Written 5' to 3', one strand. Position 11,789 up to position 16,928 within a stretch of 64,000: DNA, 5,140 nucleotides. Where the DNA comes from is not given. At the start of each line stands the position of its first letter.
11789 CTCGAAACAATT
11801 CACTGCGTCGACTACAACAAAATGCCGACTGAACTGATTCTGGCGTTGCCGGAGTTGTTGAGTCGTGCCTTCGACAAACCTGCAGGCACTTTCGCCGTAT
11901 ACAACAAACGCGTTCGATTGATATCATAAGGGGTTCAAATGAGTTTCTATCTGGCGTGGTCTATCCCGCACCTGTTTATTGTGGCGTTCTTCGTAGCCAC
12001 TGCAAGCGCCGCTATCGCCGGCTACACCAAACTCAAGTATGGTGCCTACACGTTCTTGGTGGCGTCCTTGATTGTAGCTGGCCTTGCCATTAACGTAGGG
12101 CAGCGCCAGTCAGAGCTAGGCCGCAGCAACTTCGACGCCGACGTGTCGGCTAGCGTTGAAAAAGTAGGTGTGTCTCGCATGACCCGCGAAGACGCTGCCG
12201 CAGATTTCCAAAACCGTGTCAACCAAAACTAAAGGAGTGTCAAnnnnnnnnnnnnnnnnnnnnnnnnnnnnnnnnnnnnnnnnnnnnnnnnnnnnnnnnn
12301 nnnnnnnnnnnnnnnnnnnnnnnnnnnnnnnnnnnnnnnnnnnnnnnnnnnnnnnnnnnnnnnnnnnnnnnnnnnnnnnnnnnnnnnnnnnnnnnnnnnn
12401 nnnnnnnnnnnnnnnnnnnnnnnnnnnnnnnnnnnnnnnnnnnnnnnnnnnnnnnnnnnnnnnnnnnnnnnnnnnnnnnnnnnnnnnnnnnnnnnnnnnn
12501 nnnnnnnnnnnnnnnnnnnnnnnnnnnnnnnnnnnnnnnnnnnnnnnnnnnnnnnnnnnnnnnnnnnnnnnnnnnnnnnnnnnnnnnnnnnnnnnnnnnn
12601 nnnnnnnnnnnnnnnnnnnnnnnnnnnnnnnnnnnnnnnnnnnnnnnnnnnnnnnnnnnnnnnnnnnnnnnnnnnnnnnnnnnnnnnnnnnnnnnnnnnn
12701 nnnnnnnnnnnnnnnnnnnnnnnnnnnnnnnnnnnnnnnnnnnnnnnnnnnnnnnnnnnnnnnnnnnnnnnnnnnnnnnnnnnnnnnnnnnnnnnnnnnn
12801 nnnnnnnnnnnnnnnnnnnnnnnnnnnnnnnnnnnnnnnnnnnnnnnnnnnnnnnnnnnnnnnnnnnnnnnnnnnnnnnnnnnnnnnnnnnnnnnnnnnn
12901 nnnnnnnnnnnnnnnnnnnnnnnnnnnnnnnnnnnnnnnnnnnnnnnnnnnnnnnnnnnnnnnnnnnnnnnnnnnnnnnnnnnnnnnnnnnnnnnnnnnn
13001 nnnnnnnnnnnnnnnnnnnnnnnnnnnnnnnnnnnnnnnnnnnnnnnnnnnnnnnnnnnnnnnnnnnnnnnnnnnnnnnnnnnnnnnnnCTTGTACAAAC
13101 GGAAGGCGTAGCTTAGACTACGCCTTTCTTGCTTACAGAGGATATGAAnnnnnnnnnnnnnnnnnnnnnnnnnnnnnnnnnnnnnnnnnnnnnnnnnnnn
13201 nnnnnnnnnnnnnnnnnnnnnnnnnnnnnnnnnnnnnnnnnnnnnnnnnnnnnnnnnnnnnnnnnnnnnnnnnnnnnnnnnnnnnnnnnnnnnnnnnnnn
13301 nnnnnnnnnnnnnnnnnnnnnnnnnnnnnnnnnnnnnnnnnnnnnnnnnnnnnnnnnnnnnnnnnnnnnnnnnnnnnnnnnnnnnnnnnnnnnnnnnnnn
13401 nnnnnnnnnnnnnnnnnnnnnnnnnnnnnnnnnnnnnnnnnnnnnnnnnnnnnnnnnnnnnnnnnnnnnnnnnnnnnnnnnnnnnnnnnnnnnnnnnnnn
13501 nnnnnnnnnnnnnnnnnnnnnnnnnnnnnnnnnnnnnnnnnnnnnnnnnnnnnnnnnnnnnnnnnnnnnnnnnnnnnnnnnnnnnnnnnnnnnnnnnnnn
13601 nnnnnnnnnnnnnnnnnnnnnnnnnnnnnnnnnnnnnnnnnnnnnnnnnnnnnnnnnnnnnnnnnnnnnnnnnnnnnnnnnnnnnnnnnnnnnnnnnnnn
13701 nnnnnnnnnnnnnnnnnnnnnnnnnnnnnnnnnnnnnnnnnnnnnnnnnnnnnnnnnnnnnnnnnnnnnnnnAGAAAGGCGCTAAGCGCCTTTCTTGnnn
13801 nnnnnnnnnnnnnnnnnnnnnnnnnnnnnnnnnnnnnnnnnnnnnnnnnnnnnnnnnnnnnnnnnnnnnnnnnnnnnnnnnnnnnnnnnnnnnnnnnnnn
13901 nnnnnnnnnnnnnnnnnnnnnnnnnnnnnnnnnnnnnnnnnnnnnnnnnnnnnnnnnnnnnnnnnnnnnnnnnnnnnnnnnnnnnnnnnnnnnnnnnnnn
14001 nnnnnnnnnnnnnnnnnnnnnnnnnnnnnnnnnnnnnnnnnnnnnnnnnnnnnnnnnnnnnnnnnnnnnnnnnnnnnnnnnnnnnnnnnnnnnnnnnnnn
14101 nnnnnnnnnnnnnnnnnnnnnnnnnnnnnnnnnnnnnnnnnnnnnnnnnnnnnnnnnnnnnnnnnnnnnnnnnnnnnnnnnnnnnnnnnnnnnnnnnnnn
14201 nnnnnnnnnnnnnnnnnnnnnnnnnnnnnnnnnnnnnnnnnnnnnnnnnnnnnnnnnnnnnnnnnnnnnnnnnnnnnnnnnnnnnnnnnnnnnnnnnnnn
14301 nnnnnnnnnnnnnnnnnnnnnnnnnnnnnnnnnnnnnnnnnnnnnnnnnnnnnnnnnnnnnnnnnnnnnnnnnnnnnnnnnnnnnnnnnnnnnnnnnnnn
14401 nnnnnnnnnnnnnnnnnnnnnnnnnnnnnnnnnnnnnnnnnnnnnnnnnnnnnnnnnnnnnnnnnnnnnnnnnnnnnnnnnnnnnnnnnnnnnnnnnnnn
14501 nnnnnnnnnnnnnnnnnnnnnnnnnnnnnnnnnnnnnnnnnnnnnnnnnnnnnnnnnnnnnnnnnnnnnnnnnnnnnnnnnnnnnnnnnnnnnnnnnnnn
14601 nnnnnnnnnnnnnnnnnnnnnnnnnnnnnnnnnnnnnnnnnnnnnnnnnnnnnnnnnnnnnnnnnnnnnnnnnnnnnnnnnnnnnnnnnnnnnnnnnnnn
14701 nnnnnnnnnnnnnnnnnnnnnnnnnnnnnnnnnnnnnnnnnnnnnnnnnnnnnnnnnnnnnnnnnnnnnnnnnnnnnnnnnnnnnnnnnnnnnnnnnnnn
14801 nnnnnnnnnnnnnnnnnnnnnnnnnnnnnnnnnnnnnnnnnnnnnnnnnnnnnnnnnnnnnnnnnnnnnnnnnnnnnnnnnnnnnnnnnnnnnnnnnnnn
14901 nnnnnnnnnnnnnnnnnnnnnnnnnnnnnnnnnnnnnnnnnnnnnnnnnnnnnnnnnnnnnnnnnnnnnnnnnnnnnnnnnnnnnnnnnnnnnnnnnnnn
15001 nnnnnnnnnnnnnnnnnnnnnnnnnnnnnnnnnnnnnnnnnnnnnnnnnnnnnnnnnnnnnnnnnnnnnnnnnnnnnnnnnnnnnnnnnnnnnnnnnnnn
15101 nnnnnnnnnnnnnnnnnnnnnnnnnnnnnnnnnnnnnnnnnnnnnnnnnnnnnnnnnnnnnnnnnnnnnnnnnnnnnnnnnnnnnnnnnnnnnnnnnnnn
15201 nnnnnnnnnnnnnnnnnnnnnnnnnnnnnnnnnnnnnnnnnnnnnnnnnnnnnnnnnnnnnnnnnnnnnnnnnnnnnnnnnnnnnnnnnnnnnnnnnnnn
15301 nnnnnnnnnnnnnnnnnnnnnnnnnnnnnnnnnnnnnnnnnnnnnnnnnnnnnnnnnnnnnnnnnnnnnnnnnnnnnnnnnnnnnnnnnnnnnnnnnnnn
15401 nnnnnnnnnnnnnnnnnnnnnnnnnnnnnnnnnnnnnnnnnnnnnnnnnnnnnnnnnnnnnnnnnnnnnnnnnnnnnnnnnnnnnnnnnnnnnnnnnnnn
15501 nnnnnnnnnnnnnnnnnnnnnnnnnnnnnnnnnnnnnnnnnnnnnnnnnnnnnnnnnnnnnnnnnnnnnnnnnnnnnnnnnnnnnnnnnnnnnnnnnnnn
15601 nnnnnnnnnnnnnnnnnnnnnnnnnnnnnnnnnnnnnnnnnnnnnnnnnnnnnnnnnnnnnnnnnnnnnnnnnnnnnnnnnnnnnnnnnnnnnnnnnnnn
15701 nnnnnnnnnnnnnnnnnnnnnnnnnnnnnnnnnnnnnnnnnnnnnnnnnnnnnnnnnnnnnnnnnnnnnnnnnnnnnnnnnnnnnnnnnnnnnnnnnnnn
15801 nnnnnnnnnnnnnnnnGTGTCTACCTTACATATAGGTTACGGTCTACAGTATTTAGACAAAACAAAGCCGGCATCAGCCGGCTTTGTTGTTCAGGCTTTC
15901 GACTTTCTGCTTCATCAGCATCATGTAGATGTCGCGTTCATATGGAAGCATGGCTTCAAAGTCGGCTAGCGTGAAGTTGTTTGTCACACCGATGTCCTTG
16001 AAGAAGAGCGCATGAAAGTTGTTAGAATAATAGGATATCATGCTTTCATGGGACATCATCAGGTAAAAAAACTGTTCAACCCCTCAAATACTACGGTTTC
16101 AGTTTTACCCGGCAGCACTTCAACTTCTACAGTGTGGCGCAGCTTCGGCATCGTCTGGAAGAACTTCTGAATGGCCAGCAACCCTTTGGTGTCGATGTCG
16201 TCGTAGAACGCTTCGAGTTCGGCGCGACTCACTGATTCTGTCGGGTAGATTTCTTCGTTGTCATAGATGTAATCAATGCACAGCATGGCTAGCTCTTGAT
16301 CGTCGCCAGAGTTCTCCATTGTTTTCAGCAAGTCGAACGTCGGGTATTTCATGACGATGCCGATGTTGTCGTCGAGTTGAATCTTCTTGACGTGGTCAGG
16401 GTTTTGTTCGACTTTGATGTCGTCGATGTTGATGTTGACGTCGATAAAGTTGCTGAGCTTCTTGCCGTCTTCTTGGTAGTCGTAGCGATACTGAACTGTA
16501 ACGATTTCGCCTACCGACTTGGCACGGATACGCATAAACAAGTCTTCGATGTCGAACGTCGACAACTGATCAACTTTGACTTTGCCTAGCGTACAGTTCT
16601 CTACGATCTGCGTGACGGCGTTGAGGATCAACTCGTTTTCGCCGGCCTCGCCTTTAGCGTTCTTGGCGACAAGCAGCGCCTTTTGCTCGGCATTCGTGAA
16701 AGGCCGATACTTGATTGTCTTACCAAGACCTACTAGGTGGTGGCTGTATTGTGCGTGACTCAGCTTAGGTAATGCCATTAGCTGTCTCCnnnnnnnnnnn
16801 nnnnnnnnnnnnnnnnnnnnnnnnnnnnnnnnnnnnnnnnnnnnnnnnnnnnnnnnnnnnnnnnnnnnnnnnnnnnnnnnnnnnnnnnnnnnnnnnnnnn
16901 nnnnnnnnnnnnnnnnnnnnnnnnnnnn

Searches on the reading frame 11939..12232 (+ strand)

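Call 50: search_protein_families(library=phrogs, proteins=[window:11939-12232:+], max_evalue=0.001)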
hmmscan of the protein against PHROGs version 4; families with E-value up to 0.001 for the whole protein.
window:11939-12232:+ (97 aa): 1 family
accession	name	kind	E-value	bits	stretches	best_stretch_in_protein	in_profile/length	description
phrog_32239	-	unknown function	0.00065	20.8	1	12-93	24-106/116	-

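Call 76: search_protein_families(library=pfam, proteins=[window:11939-12232:+], max_evalue=0.001)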
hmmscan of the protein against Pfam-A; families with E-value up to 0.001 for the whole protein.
window:11939-12232:+ (97 aa): 0 families

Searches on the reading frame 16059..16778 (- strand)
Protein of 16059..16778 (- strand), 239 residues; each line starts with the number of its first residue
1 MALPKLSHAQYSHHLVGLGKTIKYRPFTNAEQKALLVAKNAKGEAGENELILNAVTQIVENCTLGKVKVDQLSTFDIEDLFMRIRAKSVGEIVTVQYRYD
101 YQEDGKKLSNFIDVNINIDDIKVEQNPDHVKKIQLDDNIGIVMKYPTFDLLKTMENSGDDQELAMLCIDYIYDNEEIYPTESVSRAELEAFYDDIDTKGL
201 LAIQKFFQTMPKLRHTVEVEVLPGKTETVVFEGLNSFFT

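Call 23: search_protein_families(library=pfam, proteins=[window:16059-16778:-], max_evalue=0.001)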
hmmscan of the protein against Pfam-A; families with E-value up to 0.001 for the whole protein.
window:16059-16778:- (239 aa): 1 family
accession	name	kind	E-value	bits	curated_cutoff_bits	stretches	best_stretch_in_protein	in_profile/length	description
PF12322.14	T4_baseplate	-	1.9e-57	194.9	24.5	1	12-238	5-218/219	T4 bacteriophage base plate protein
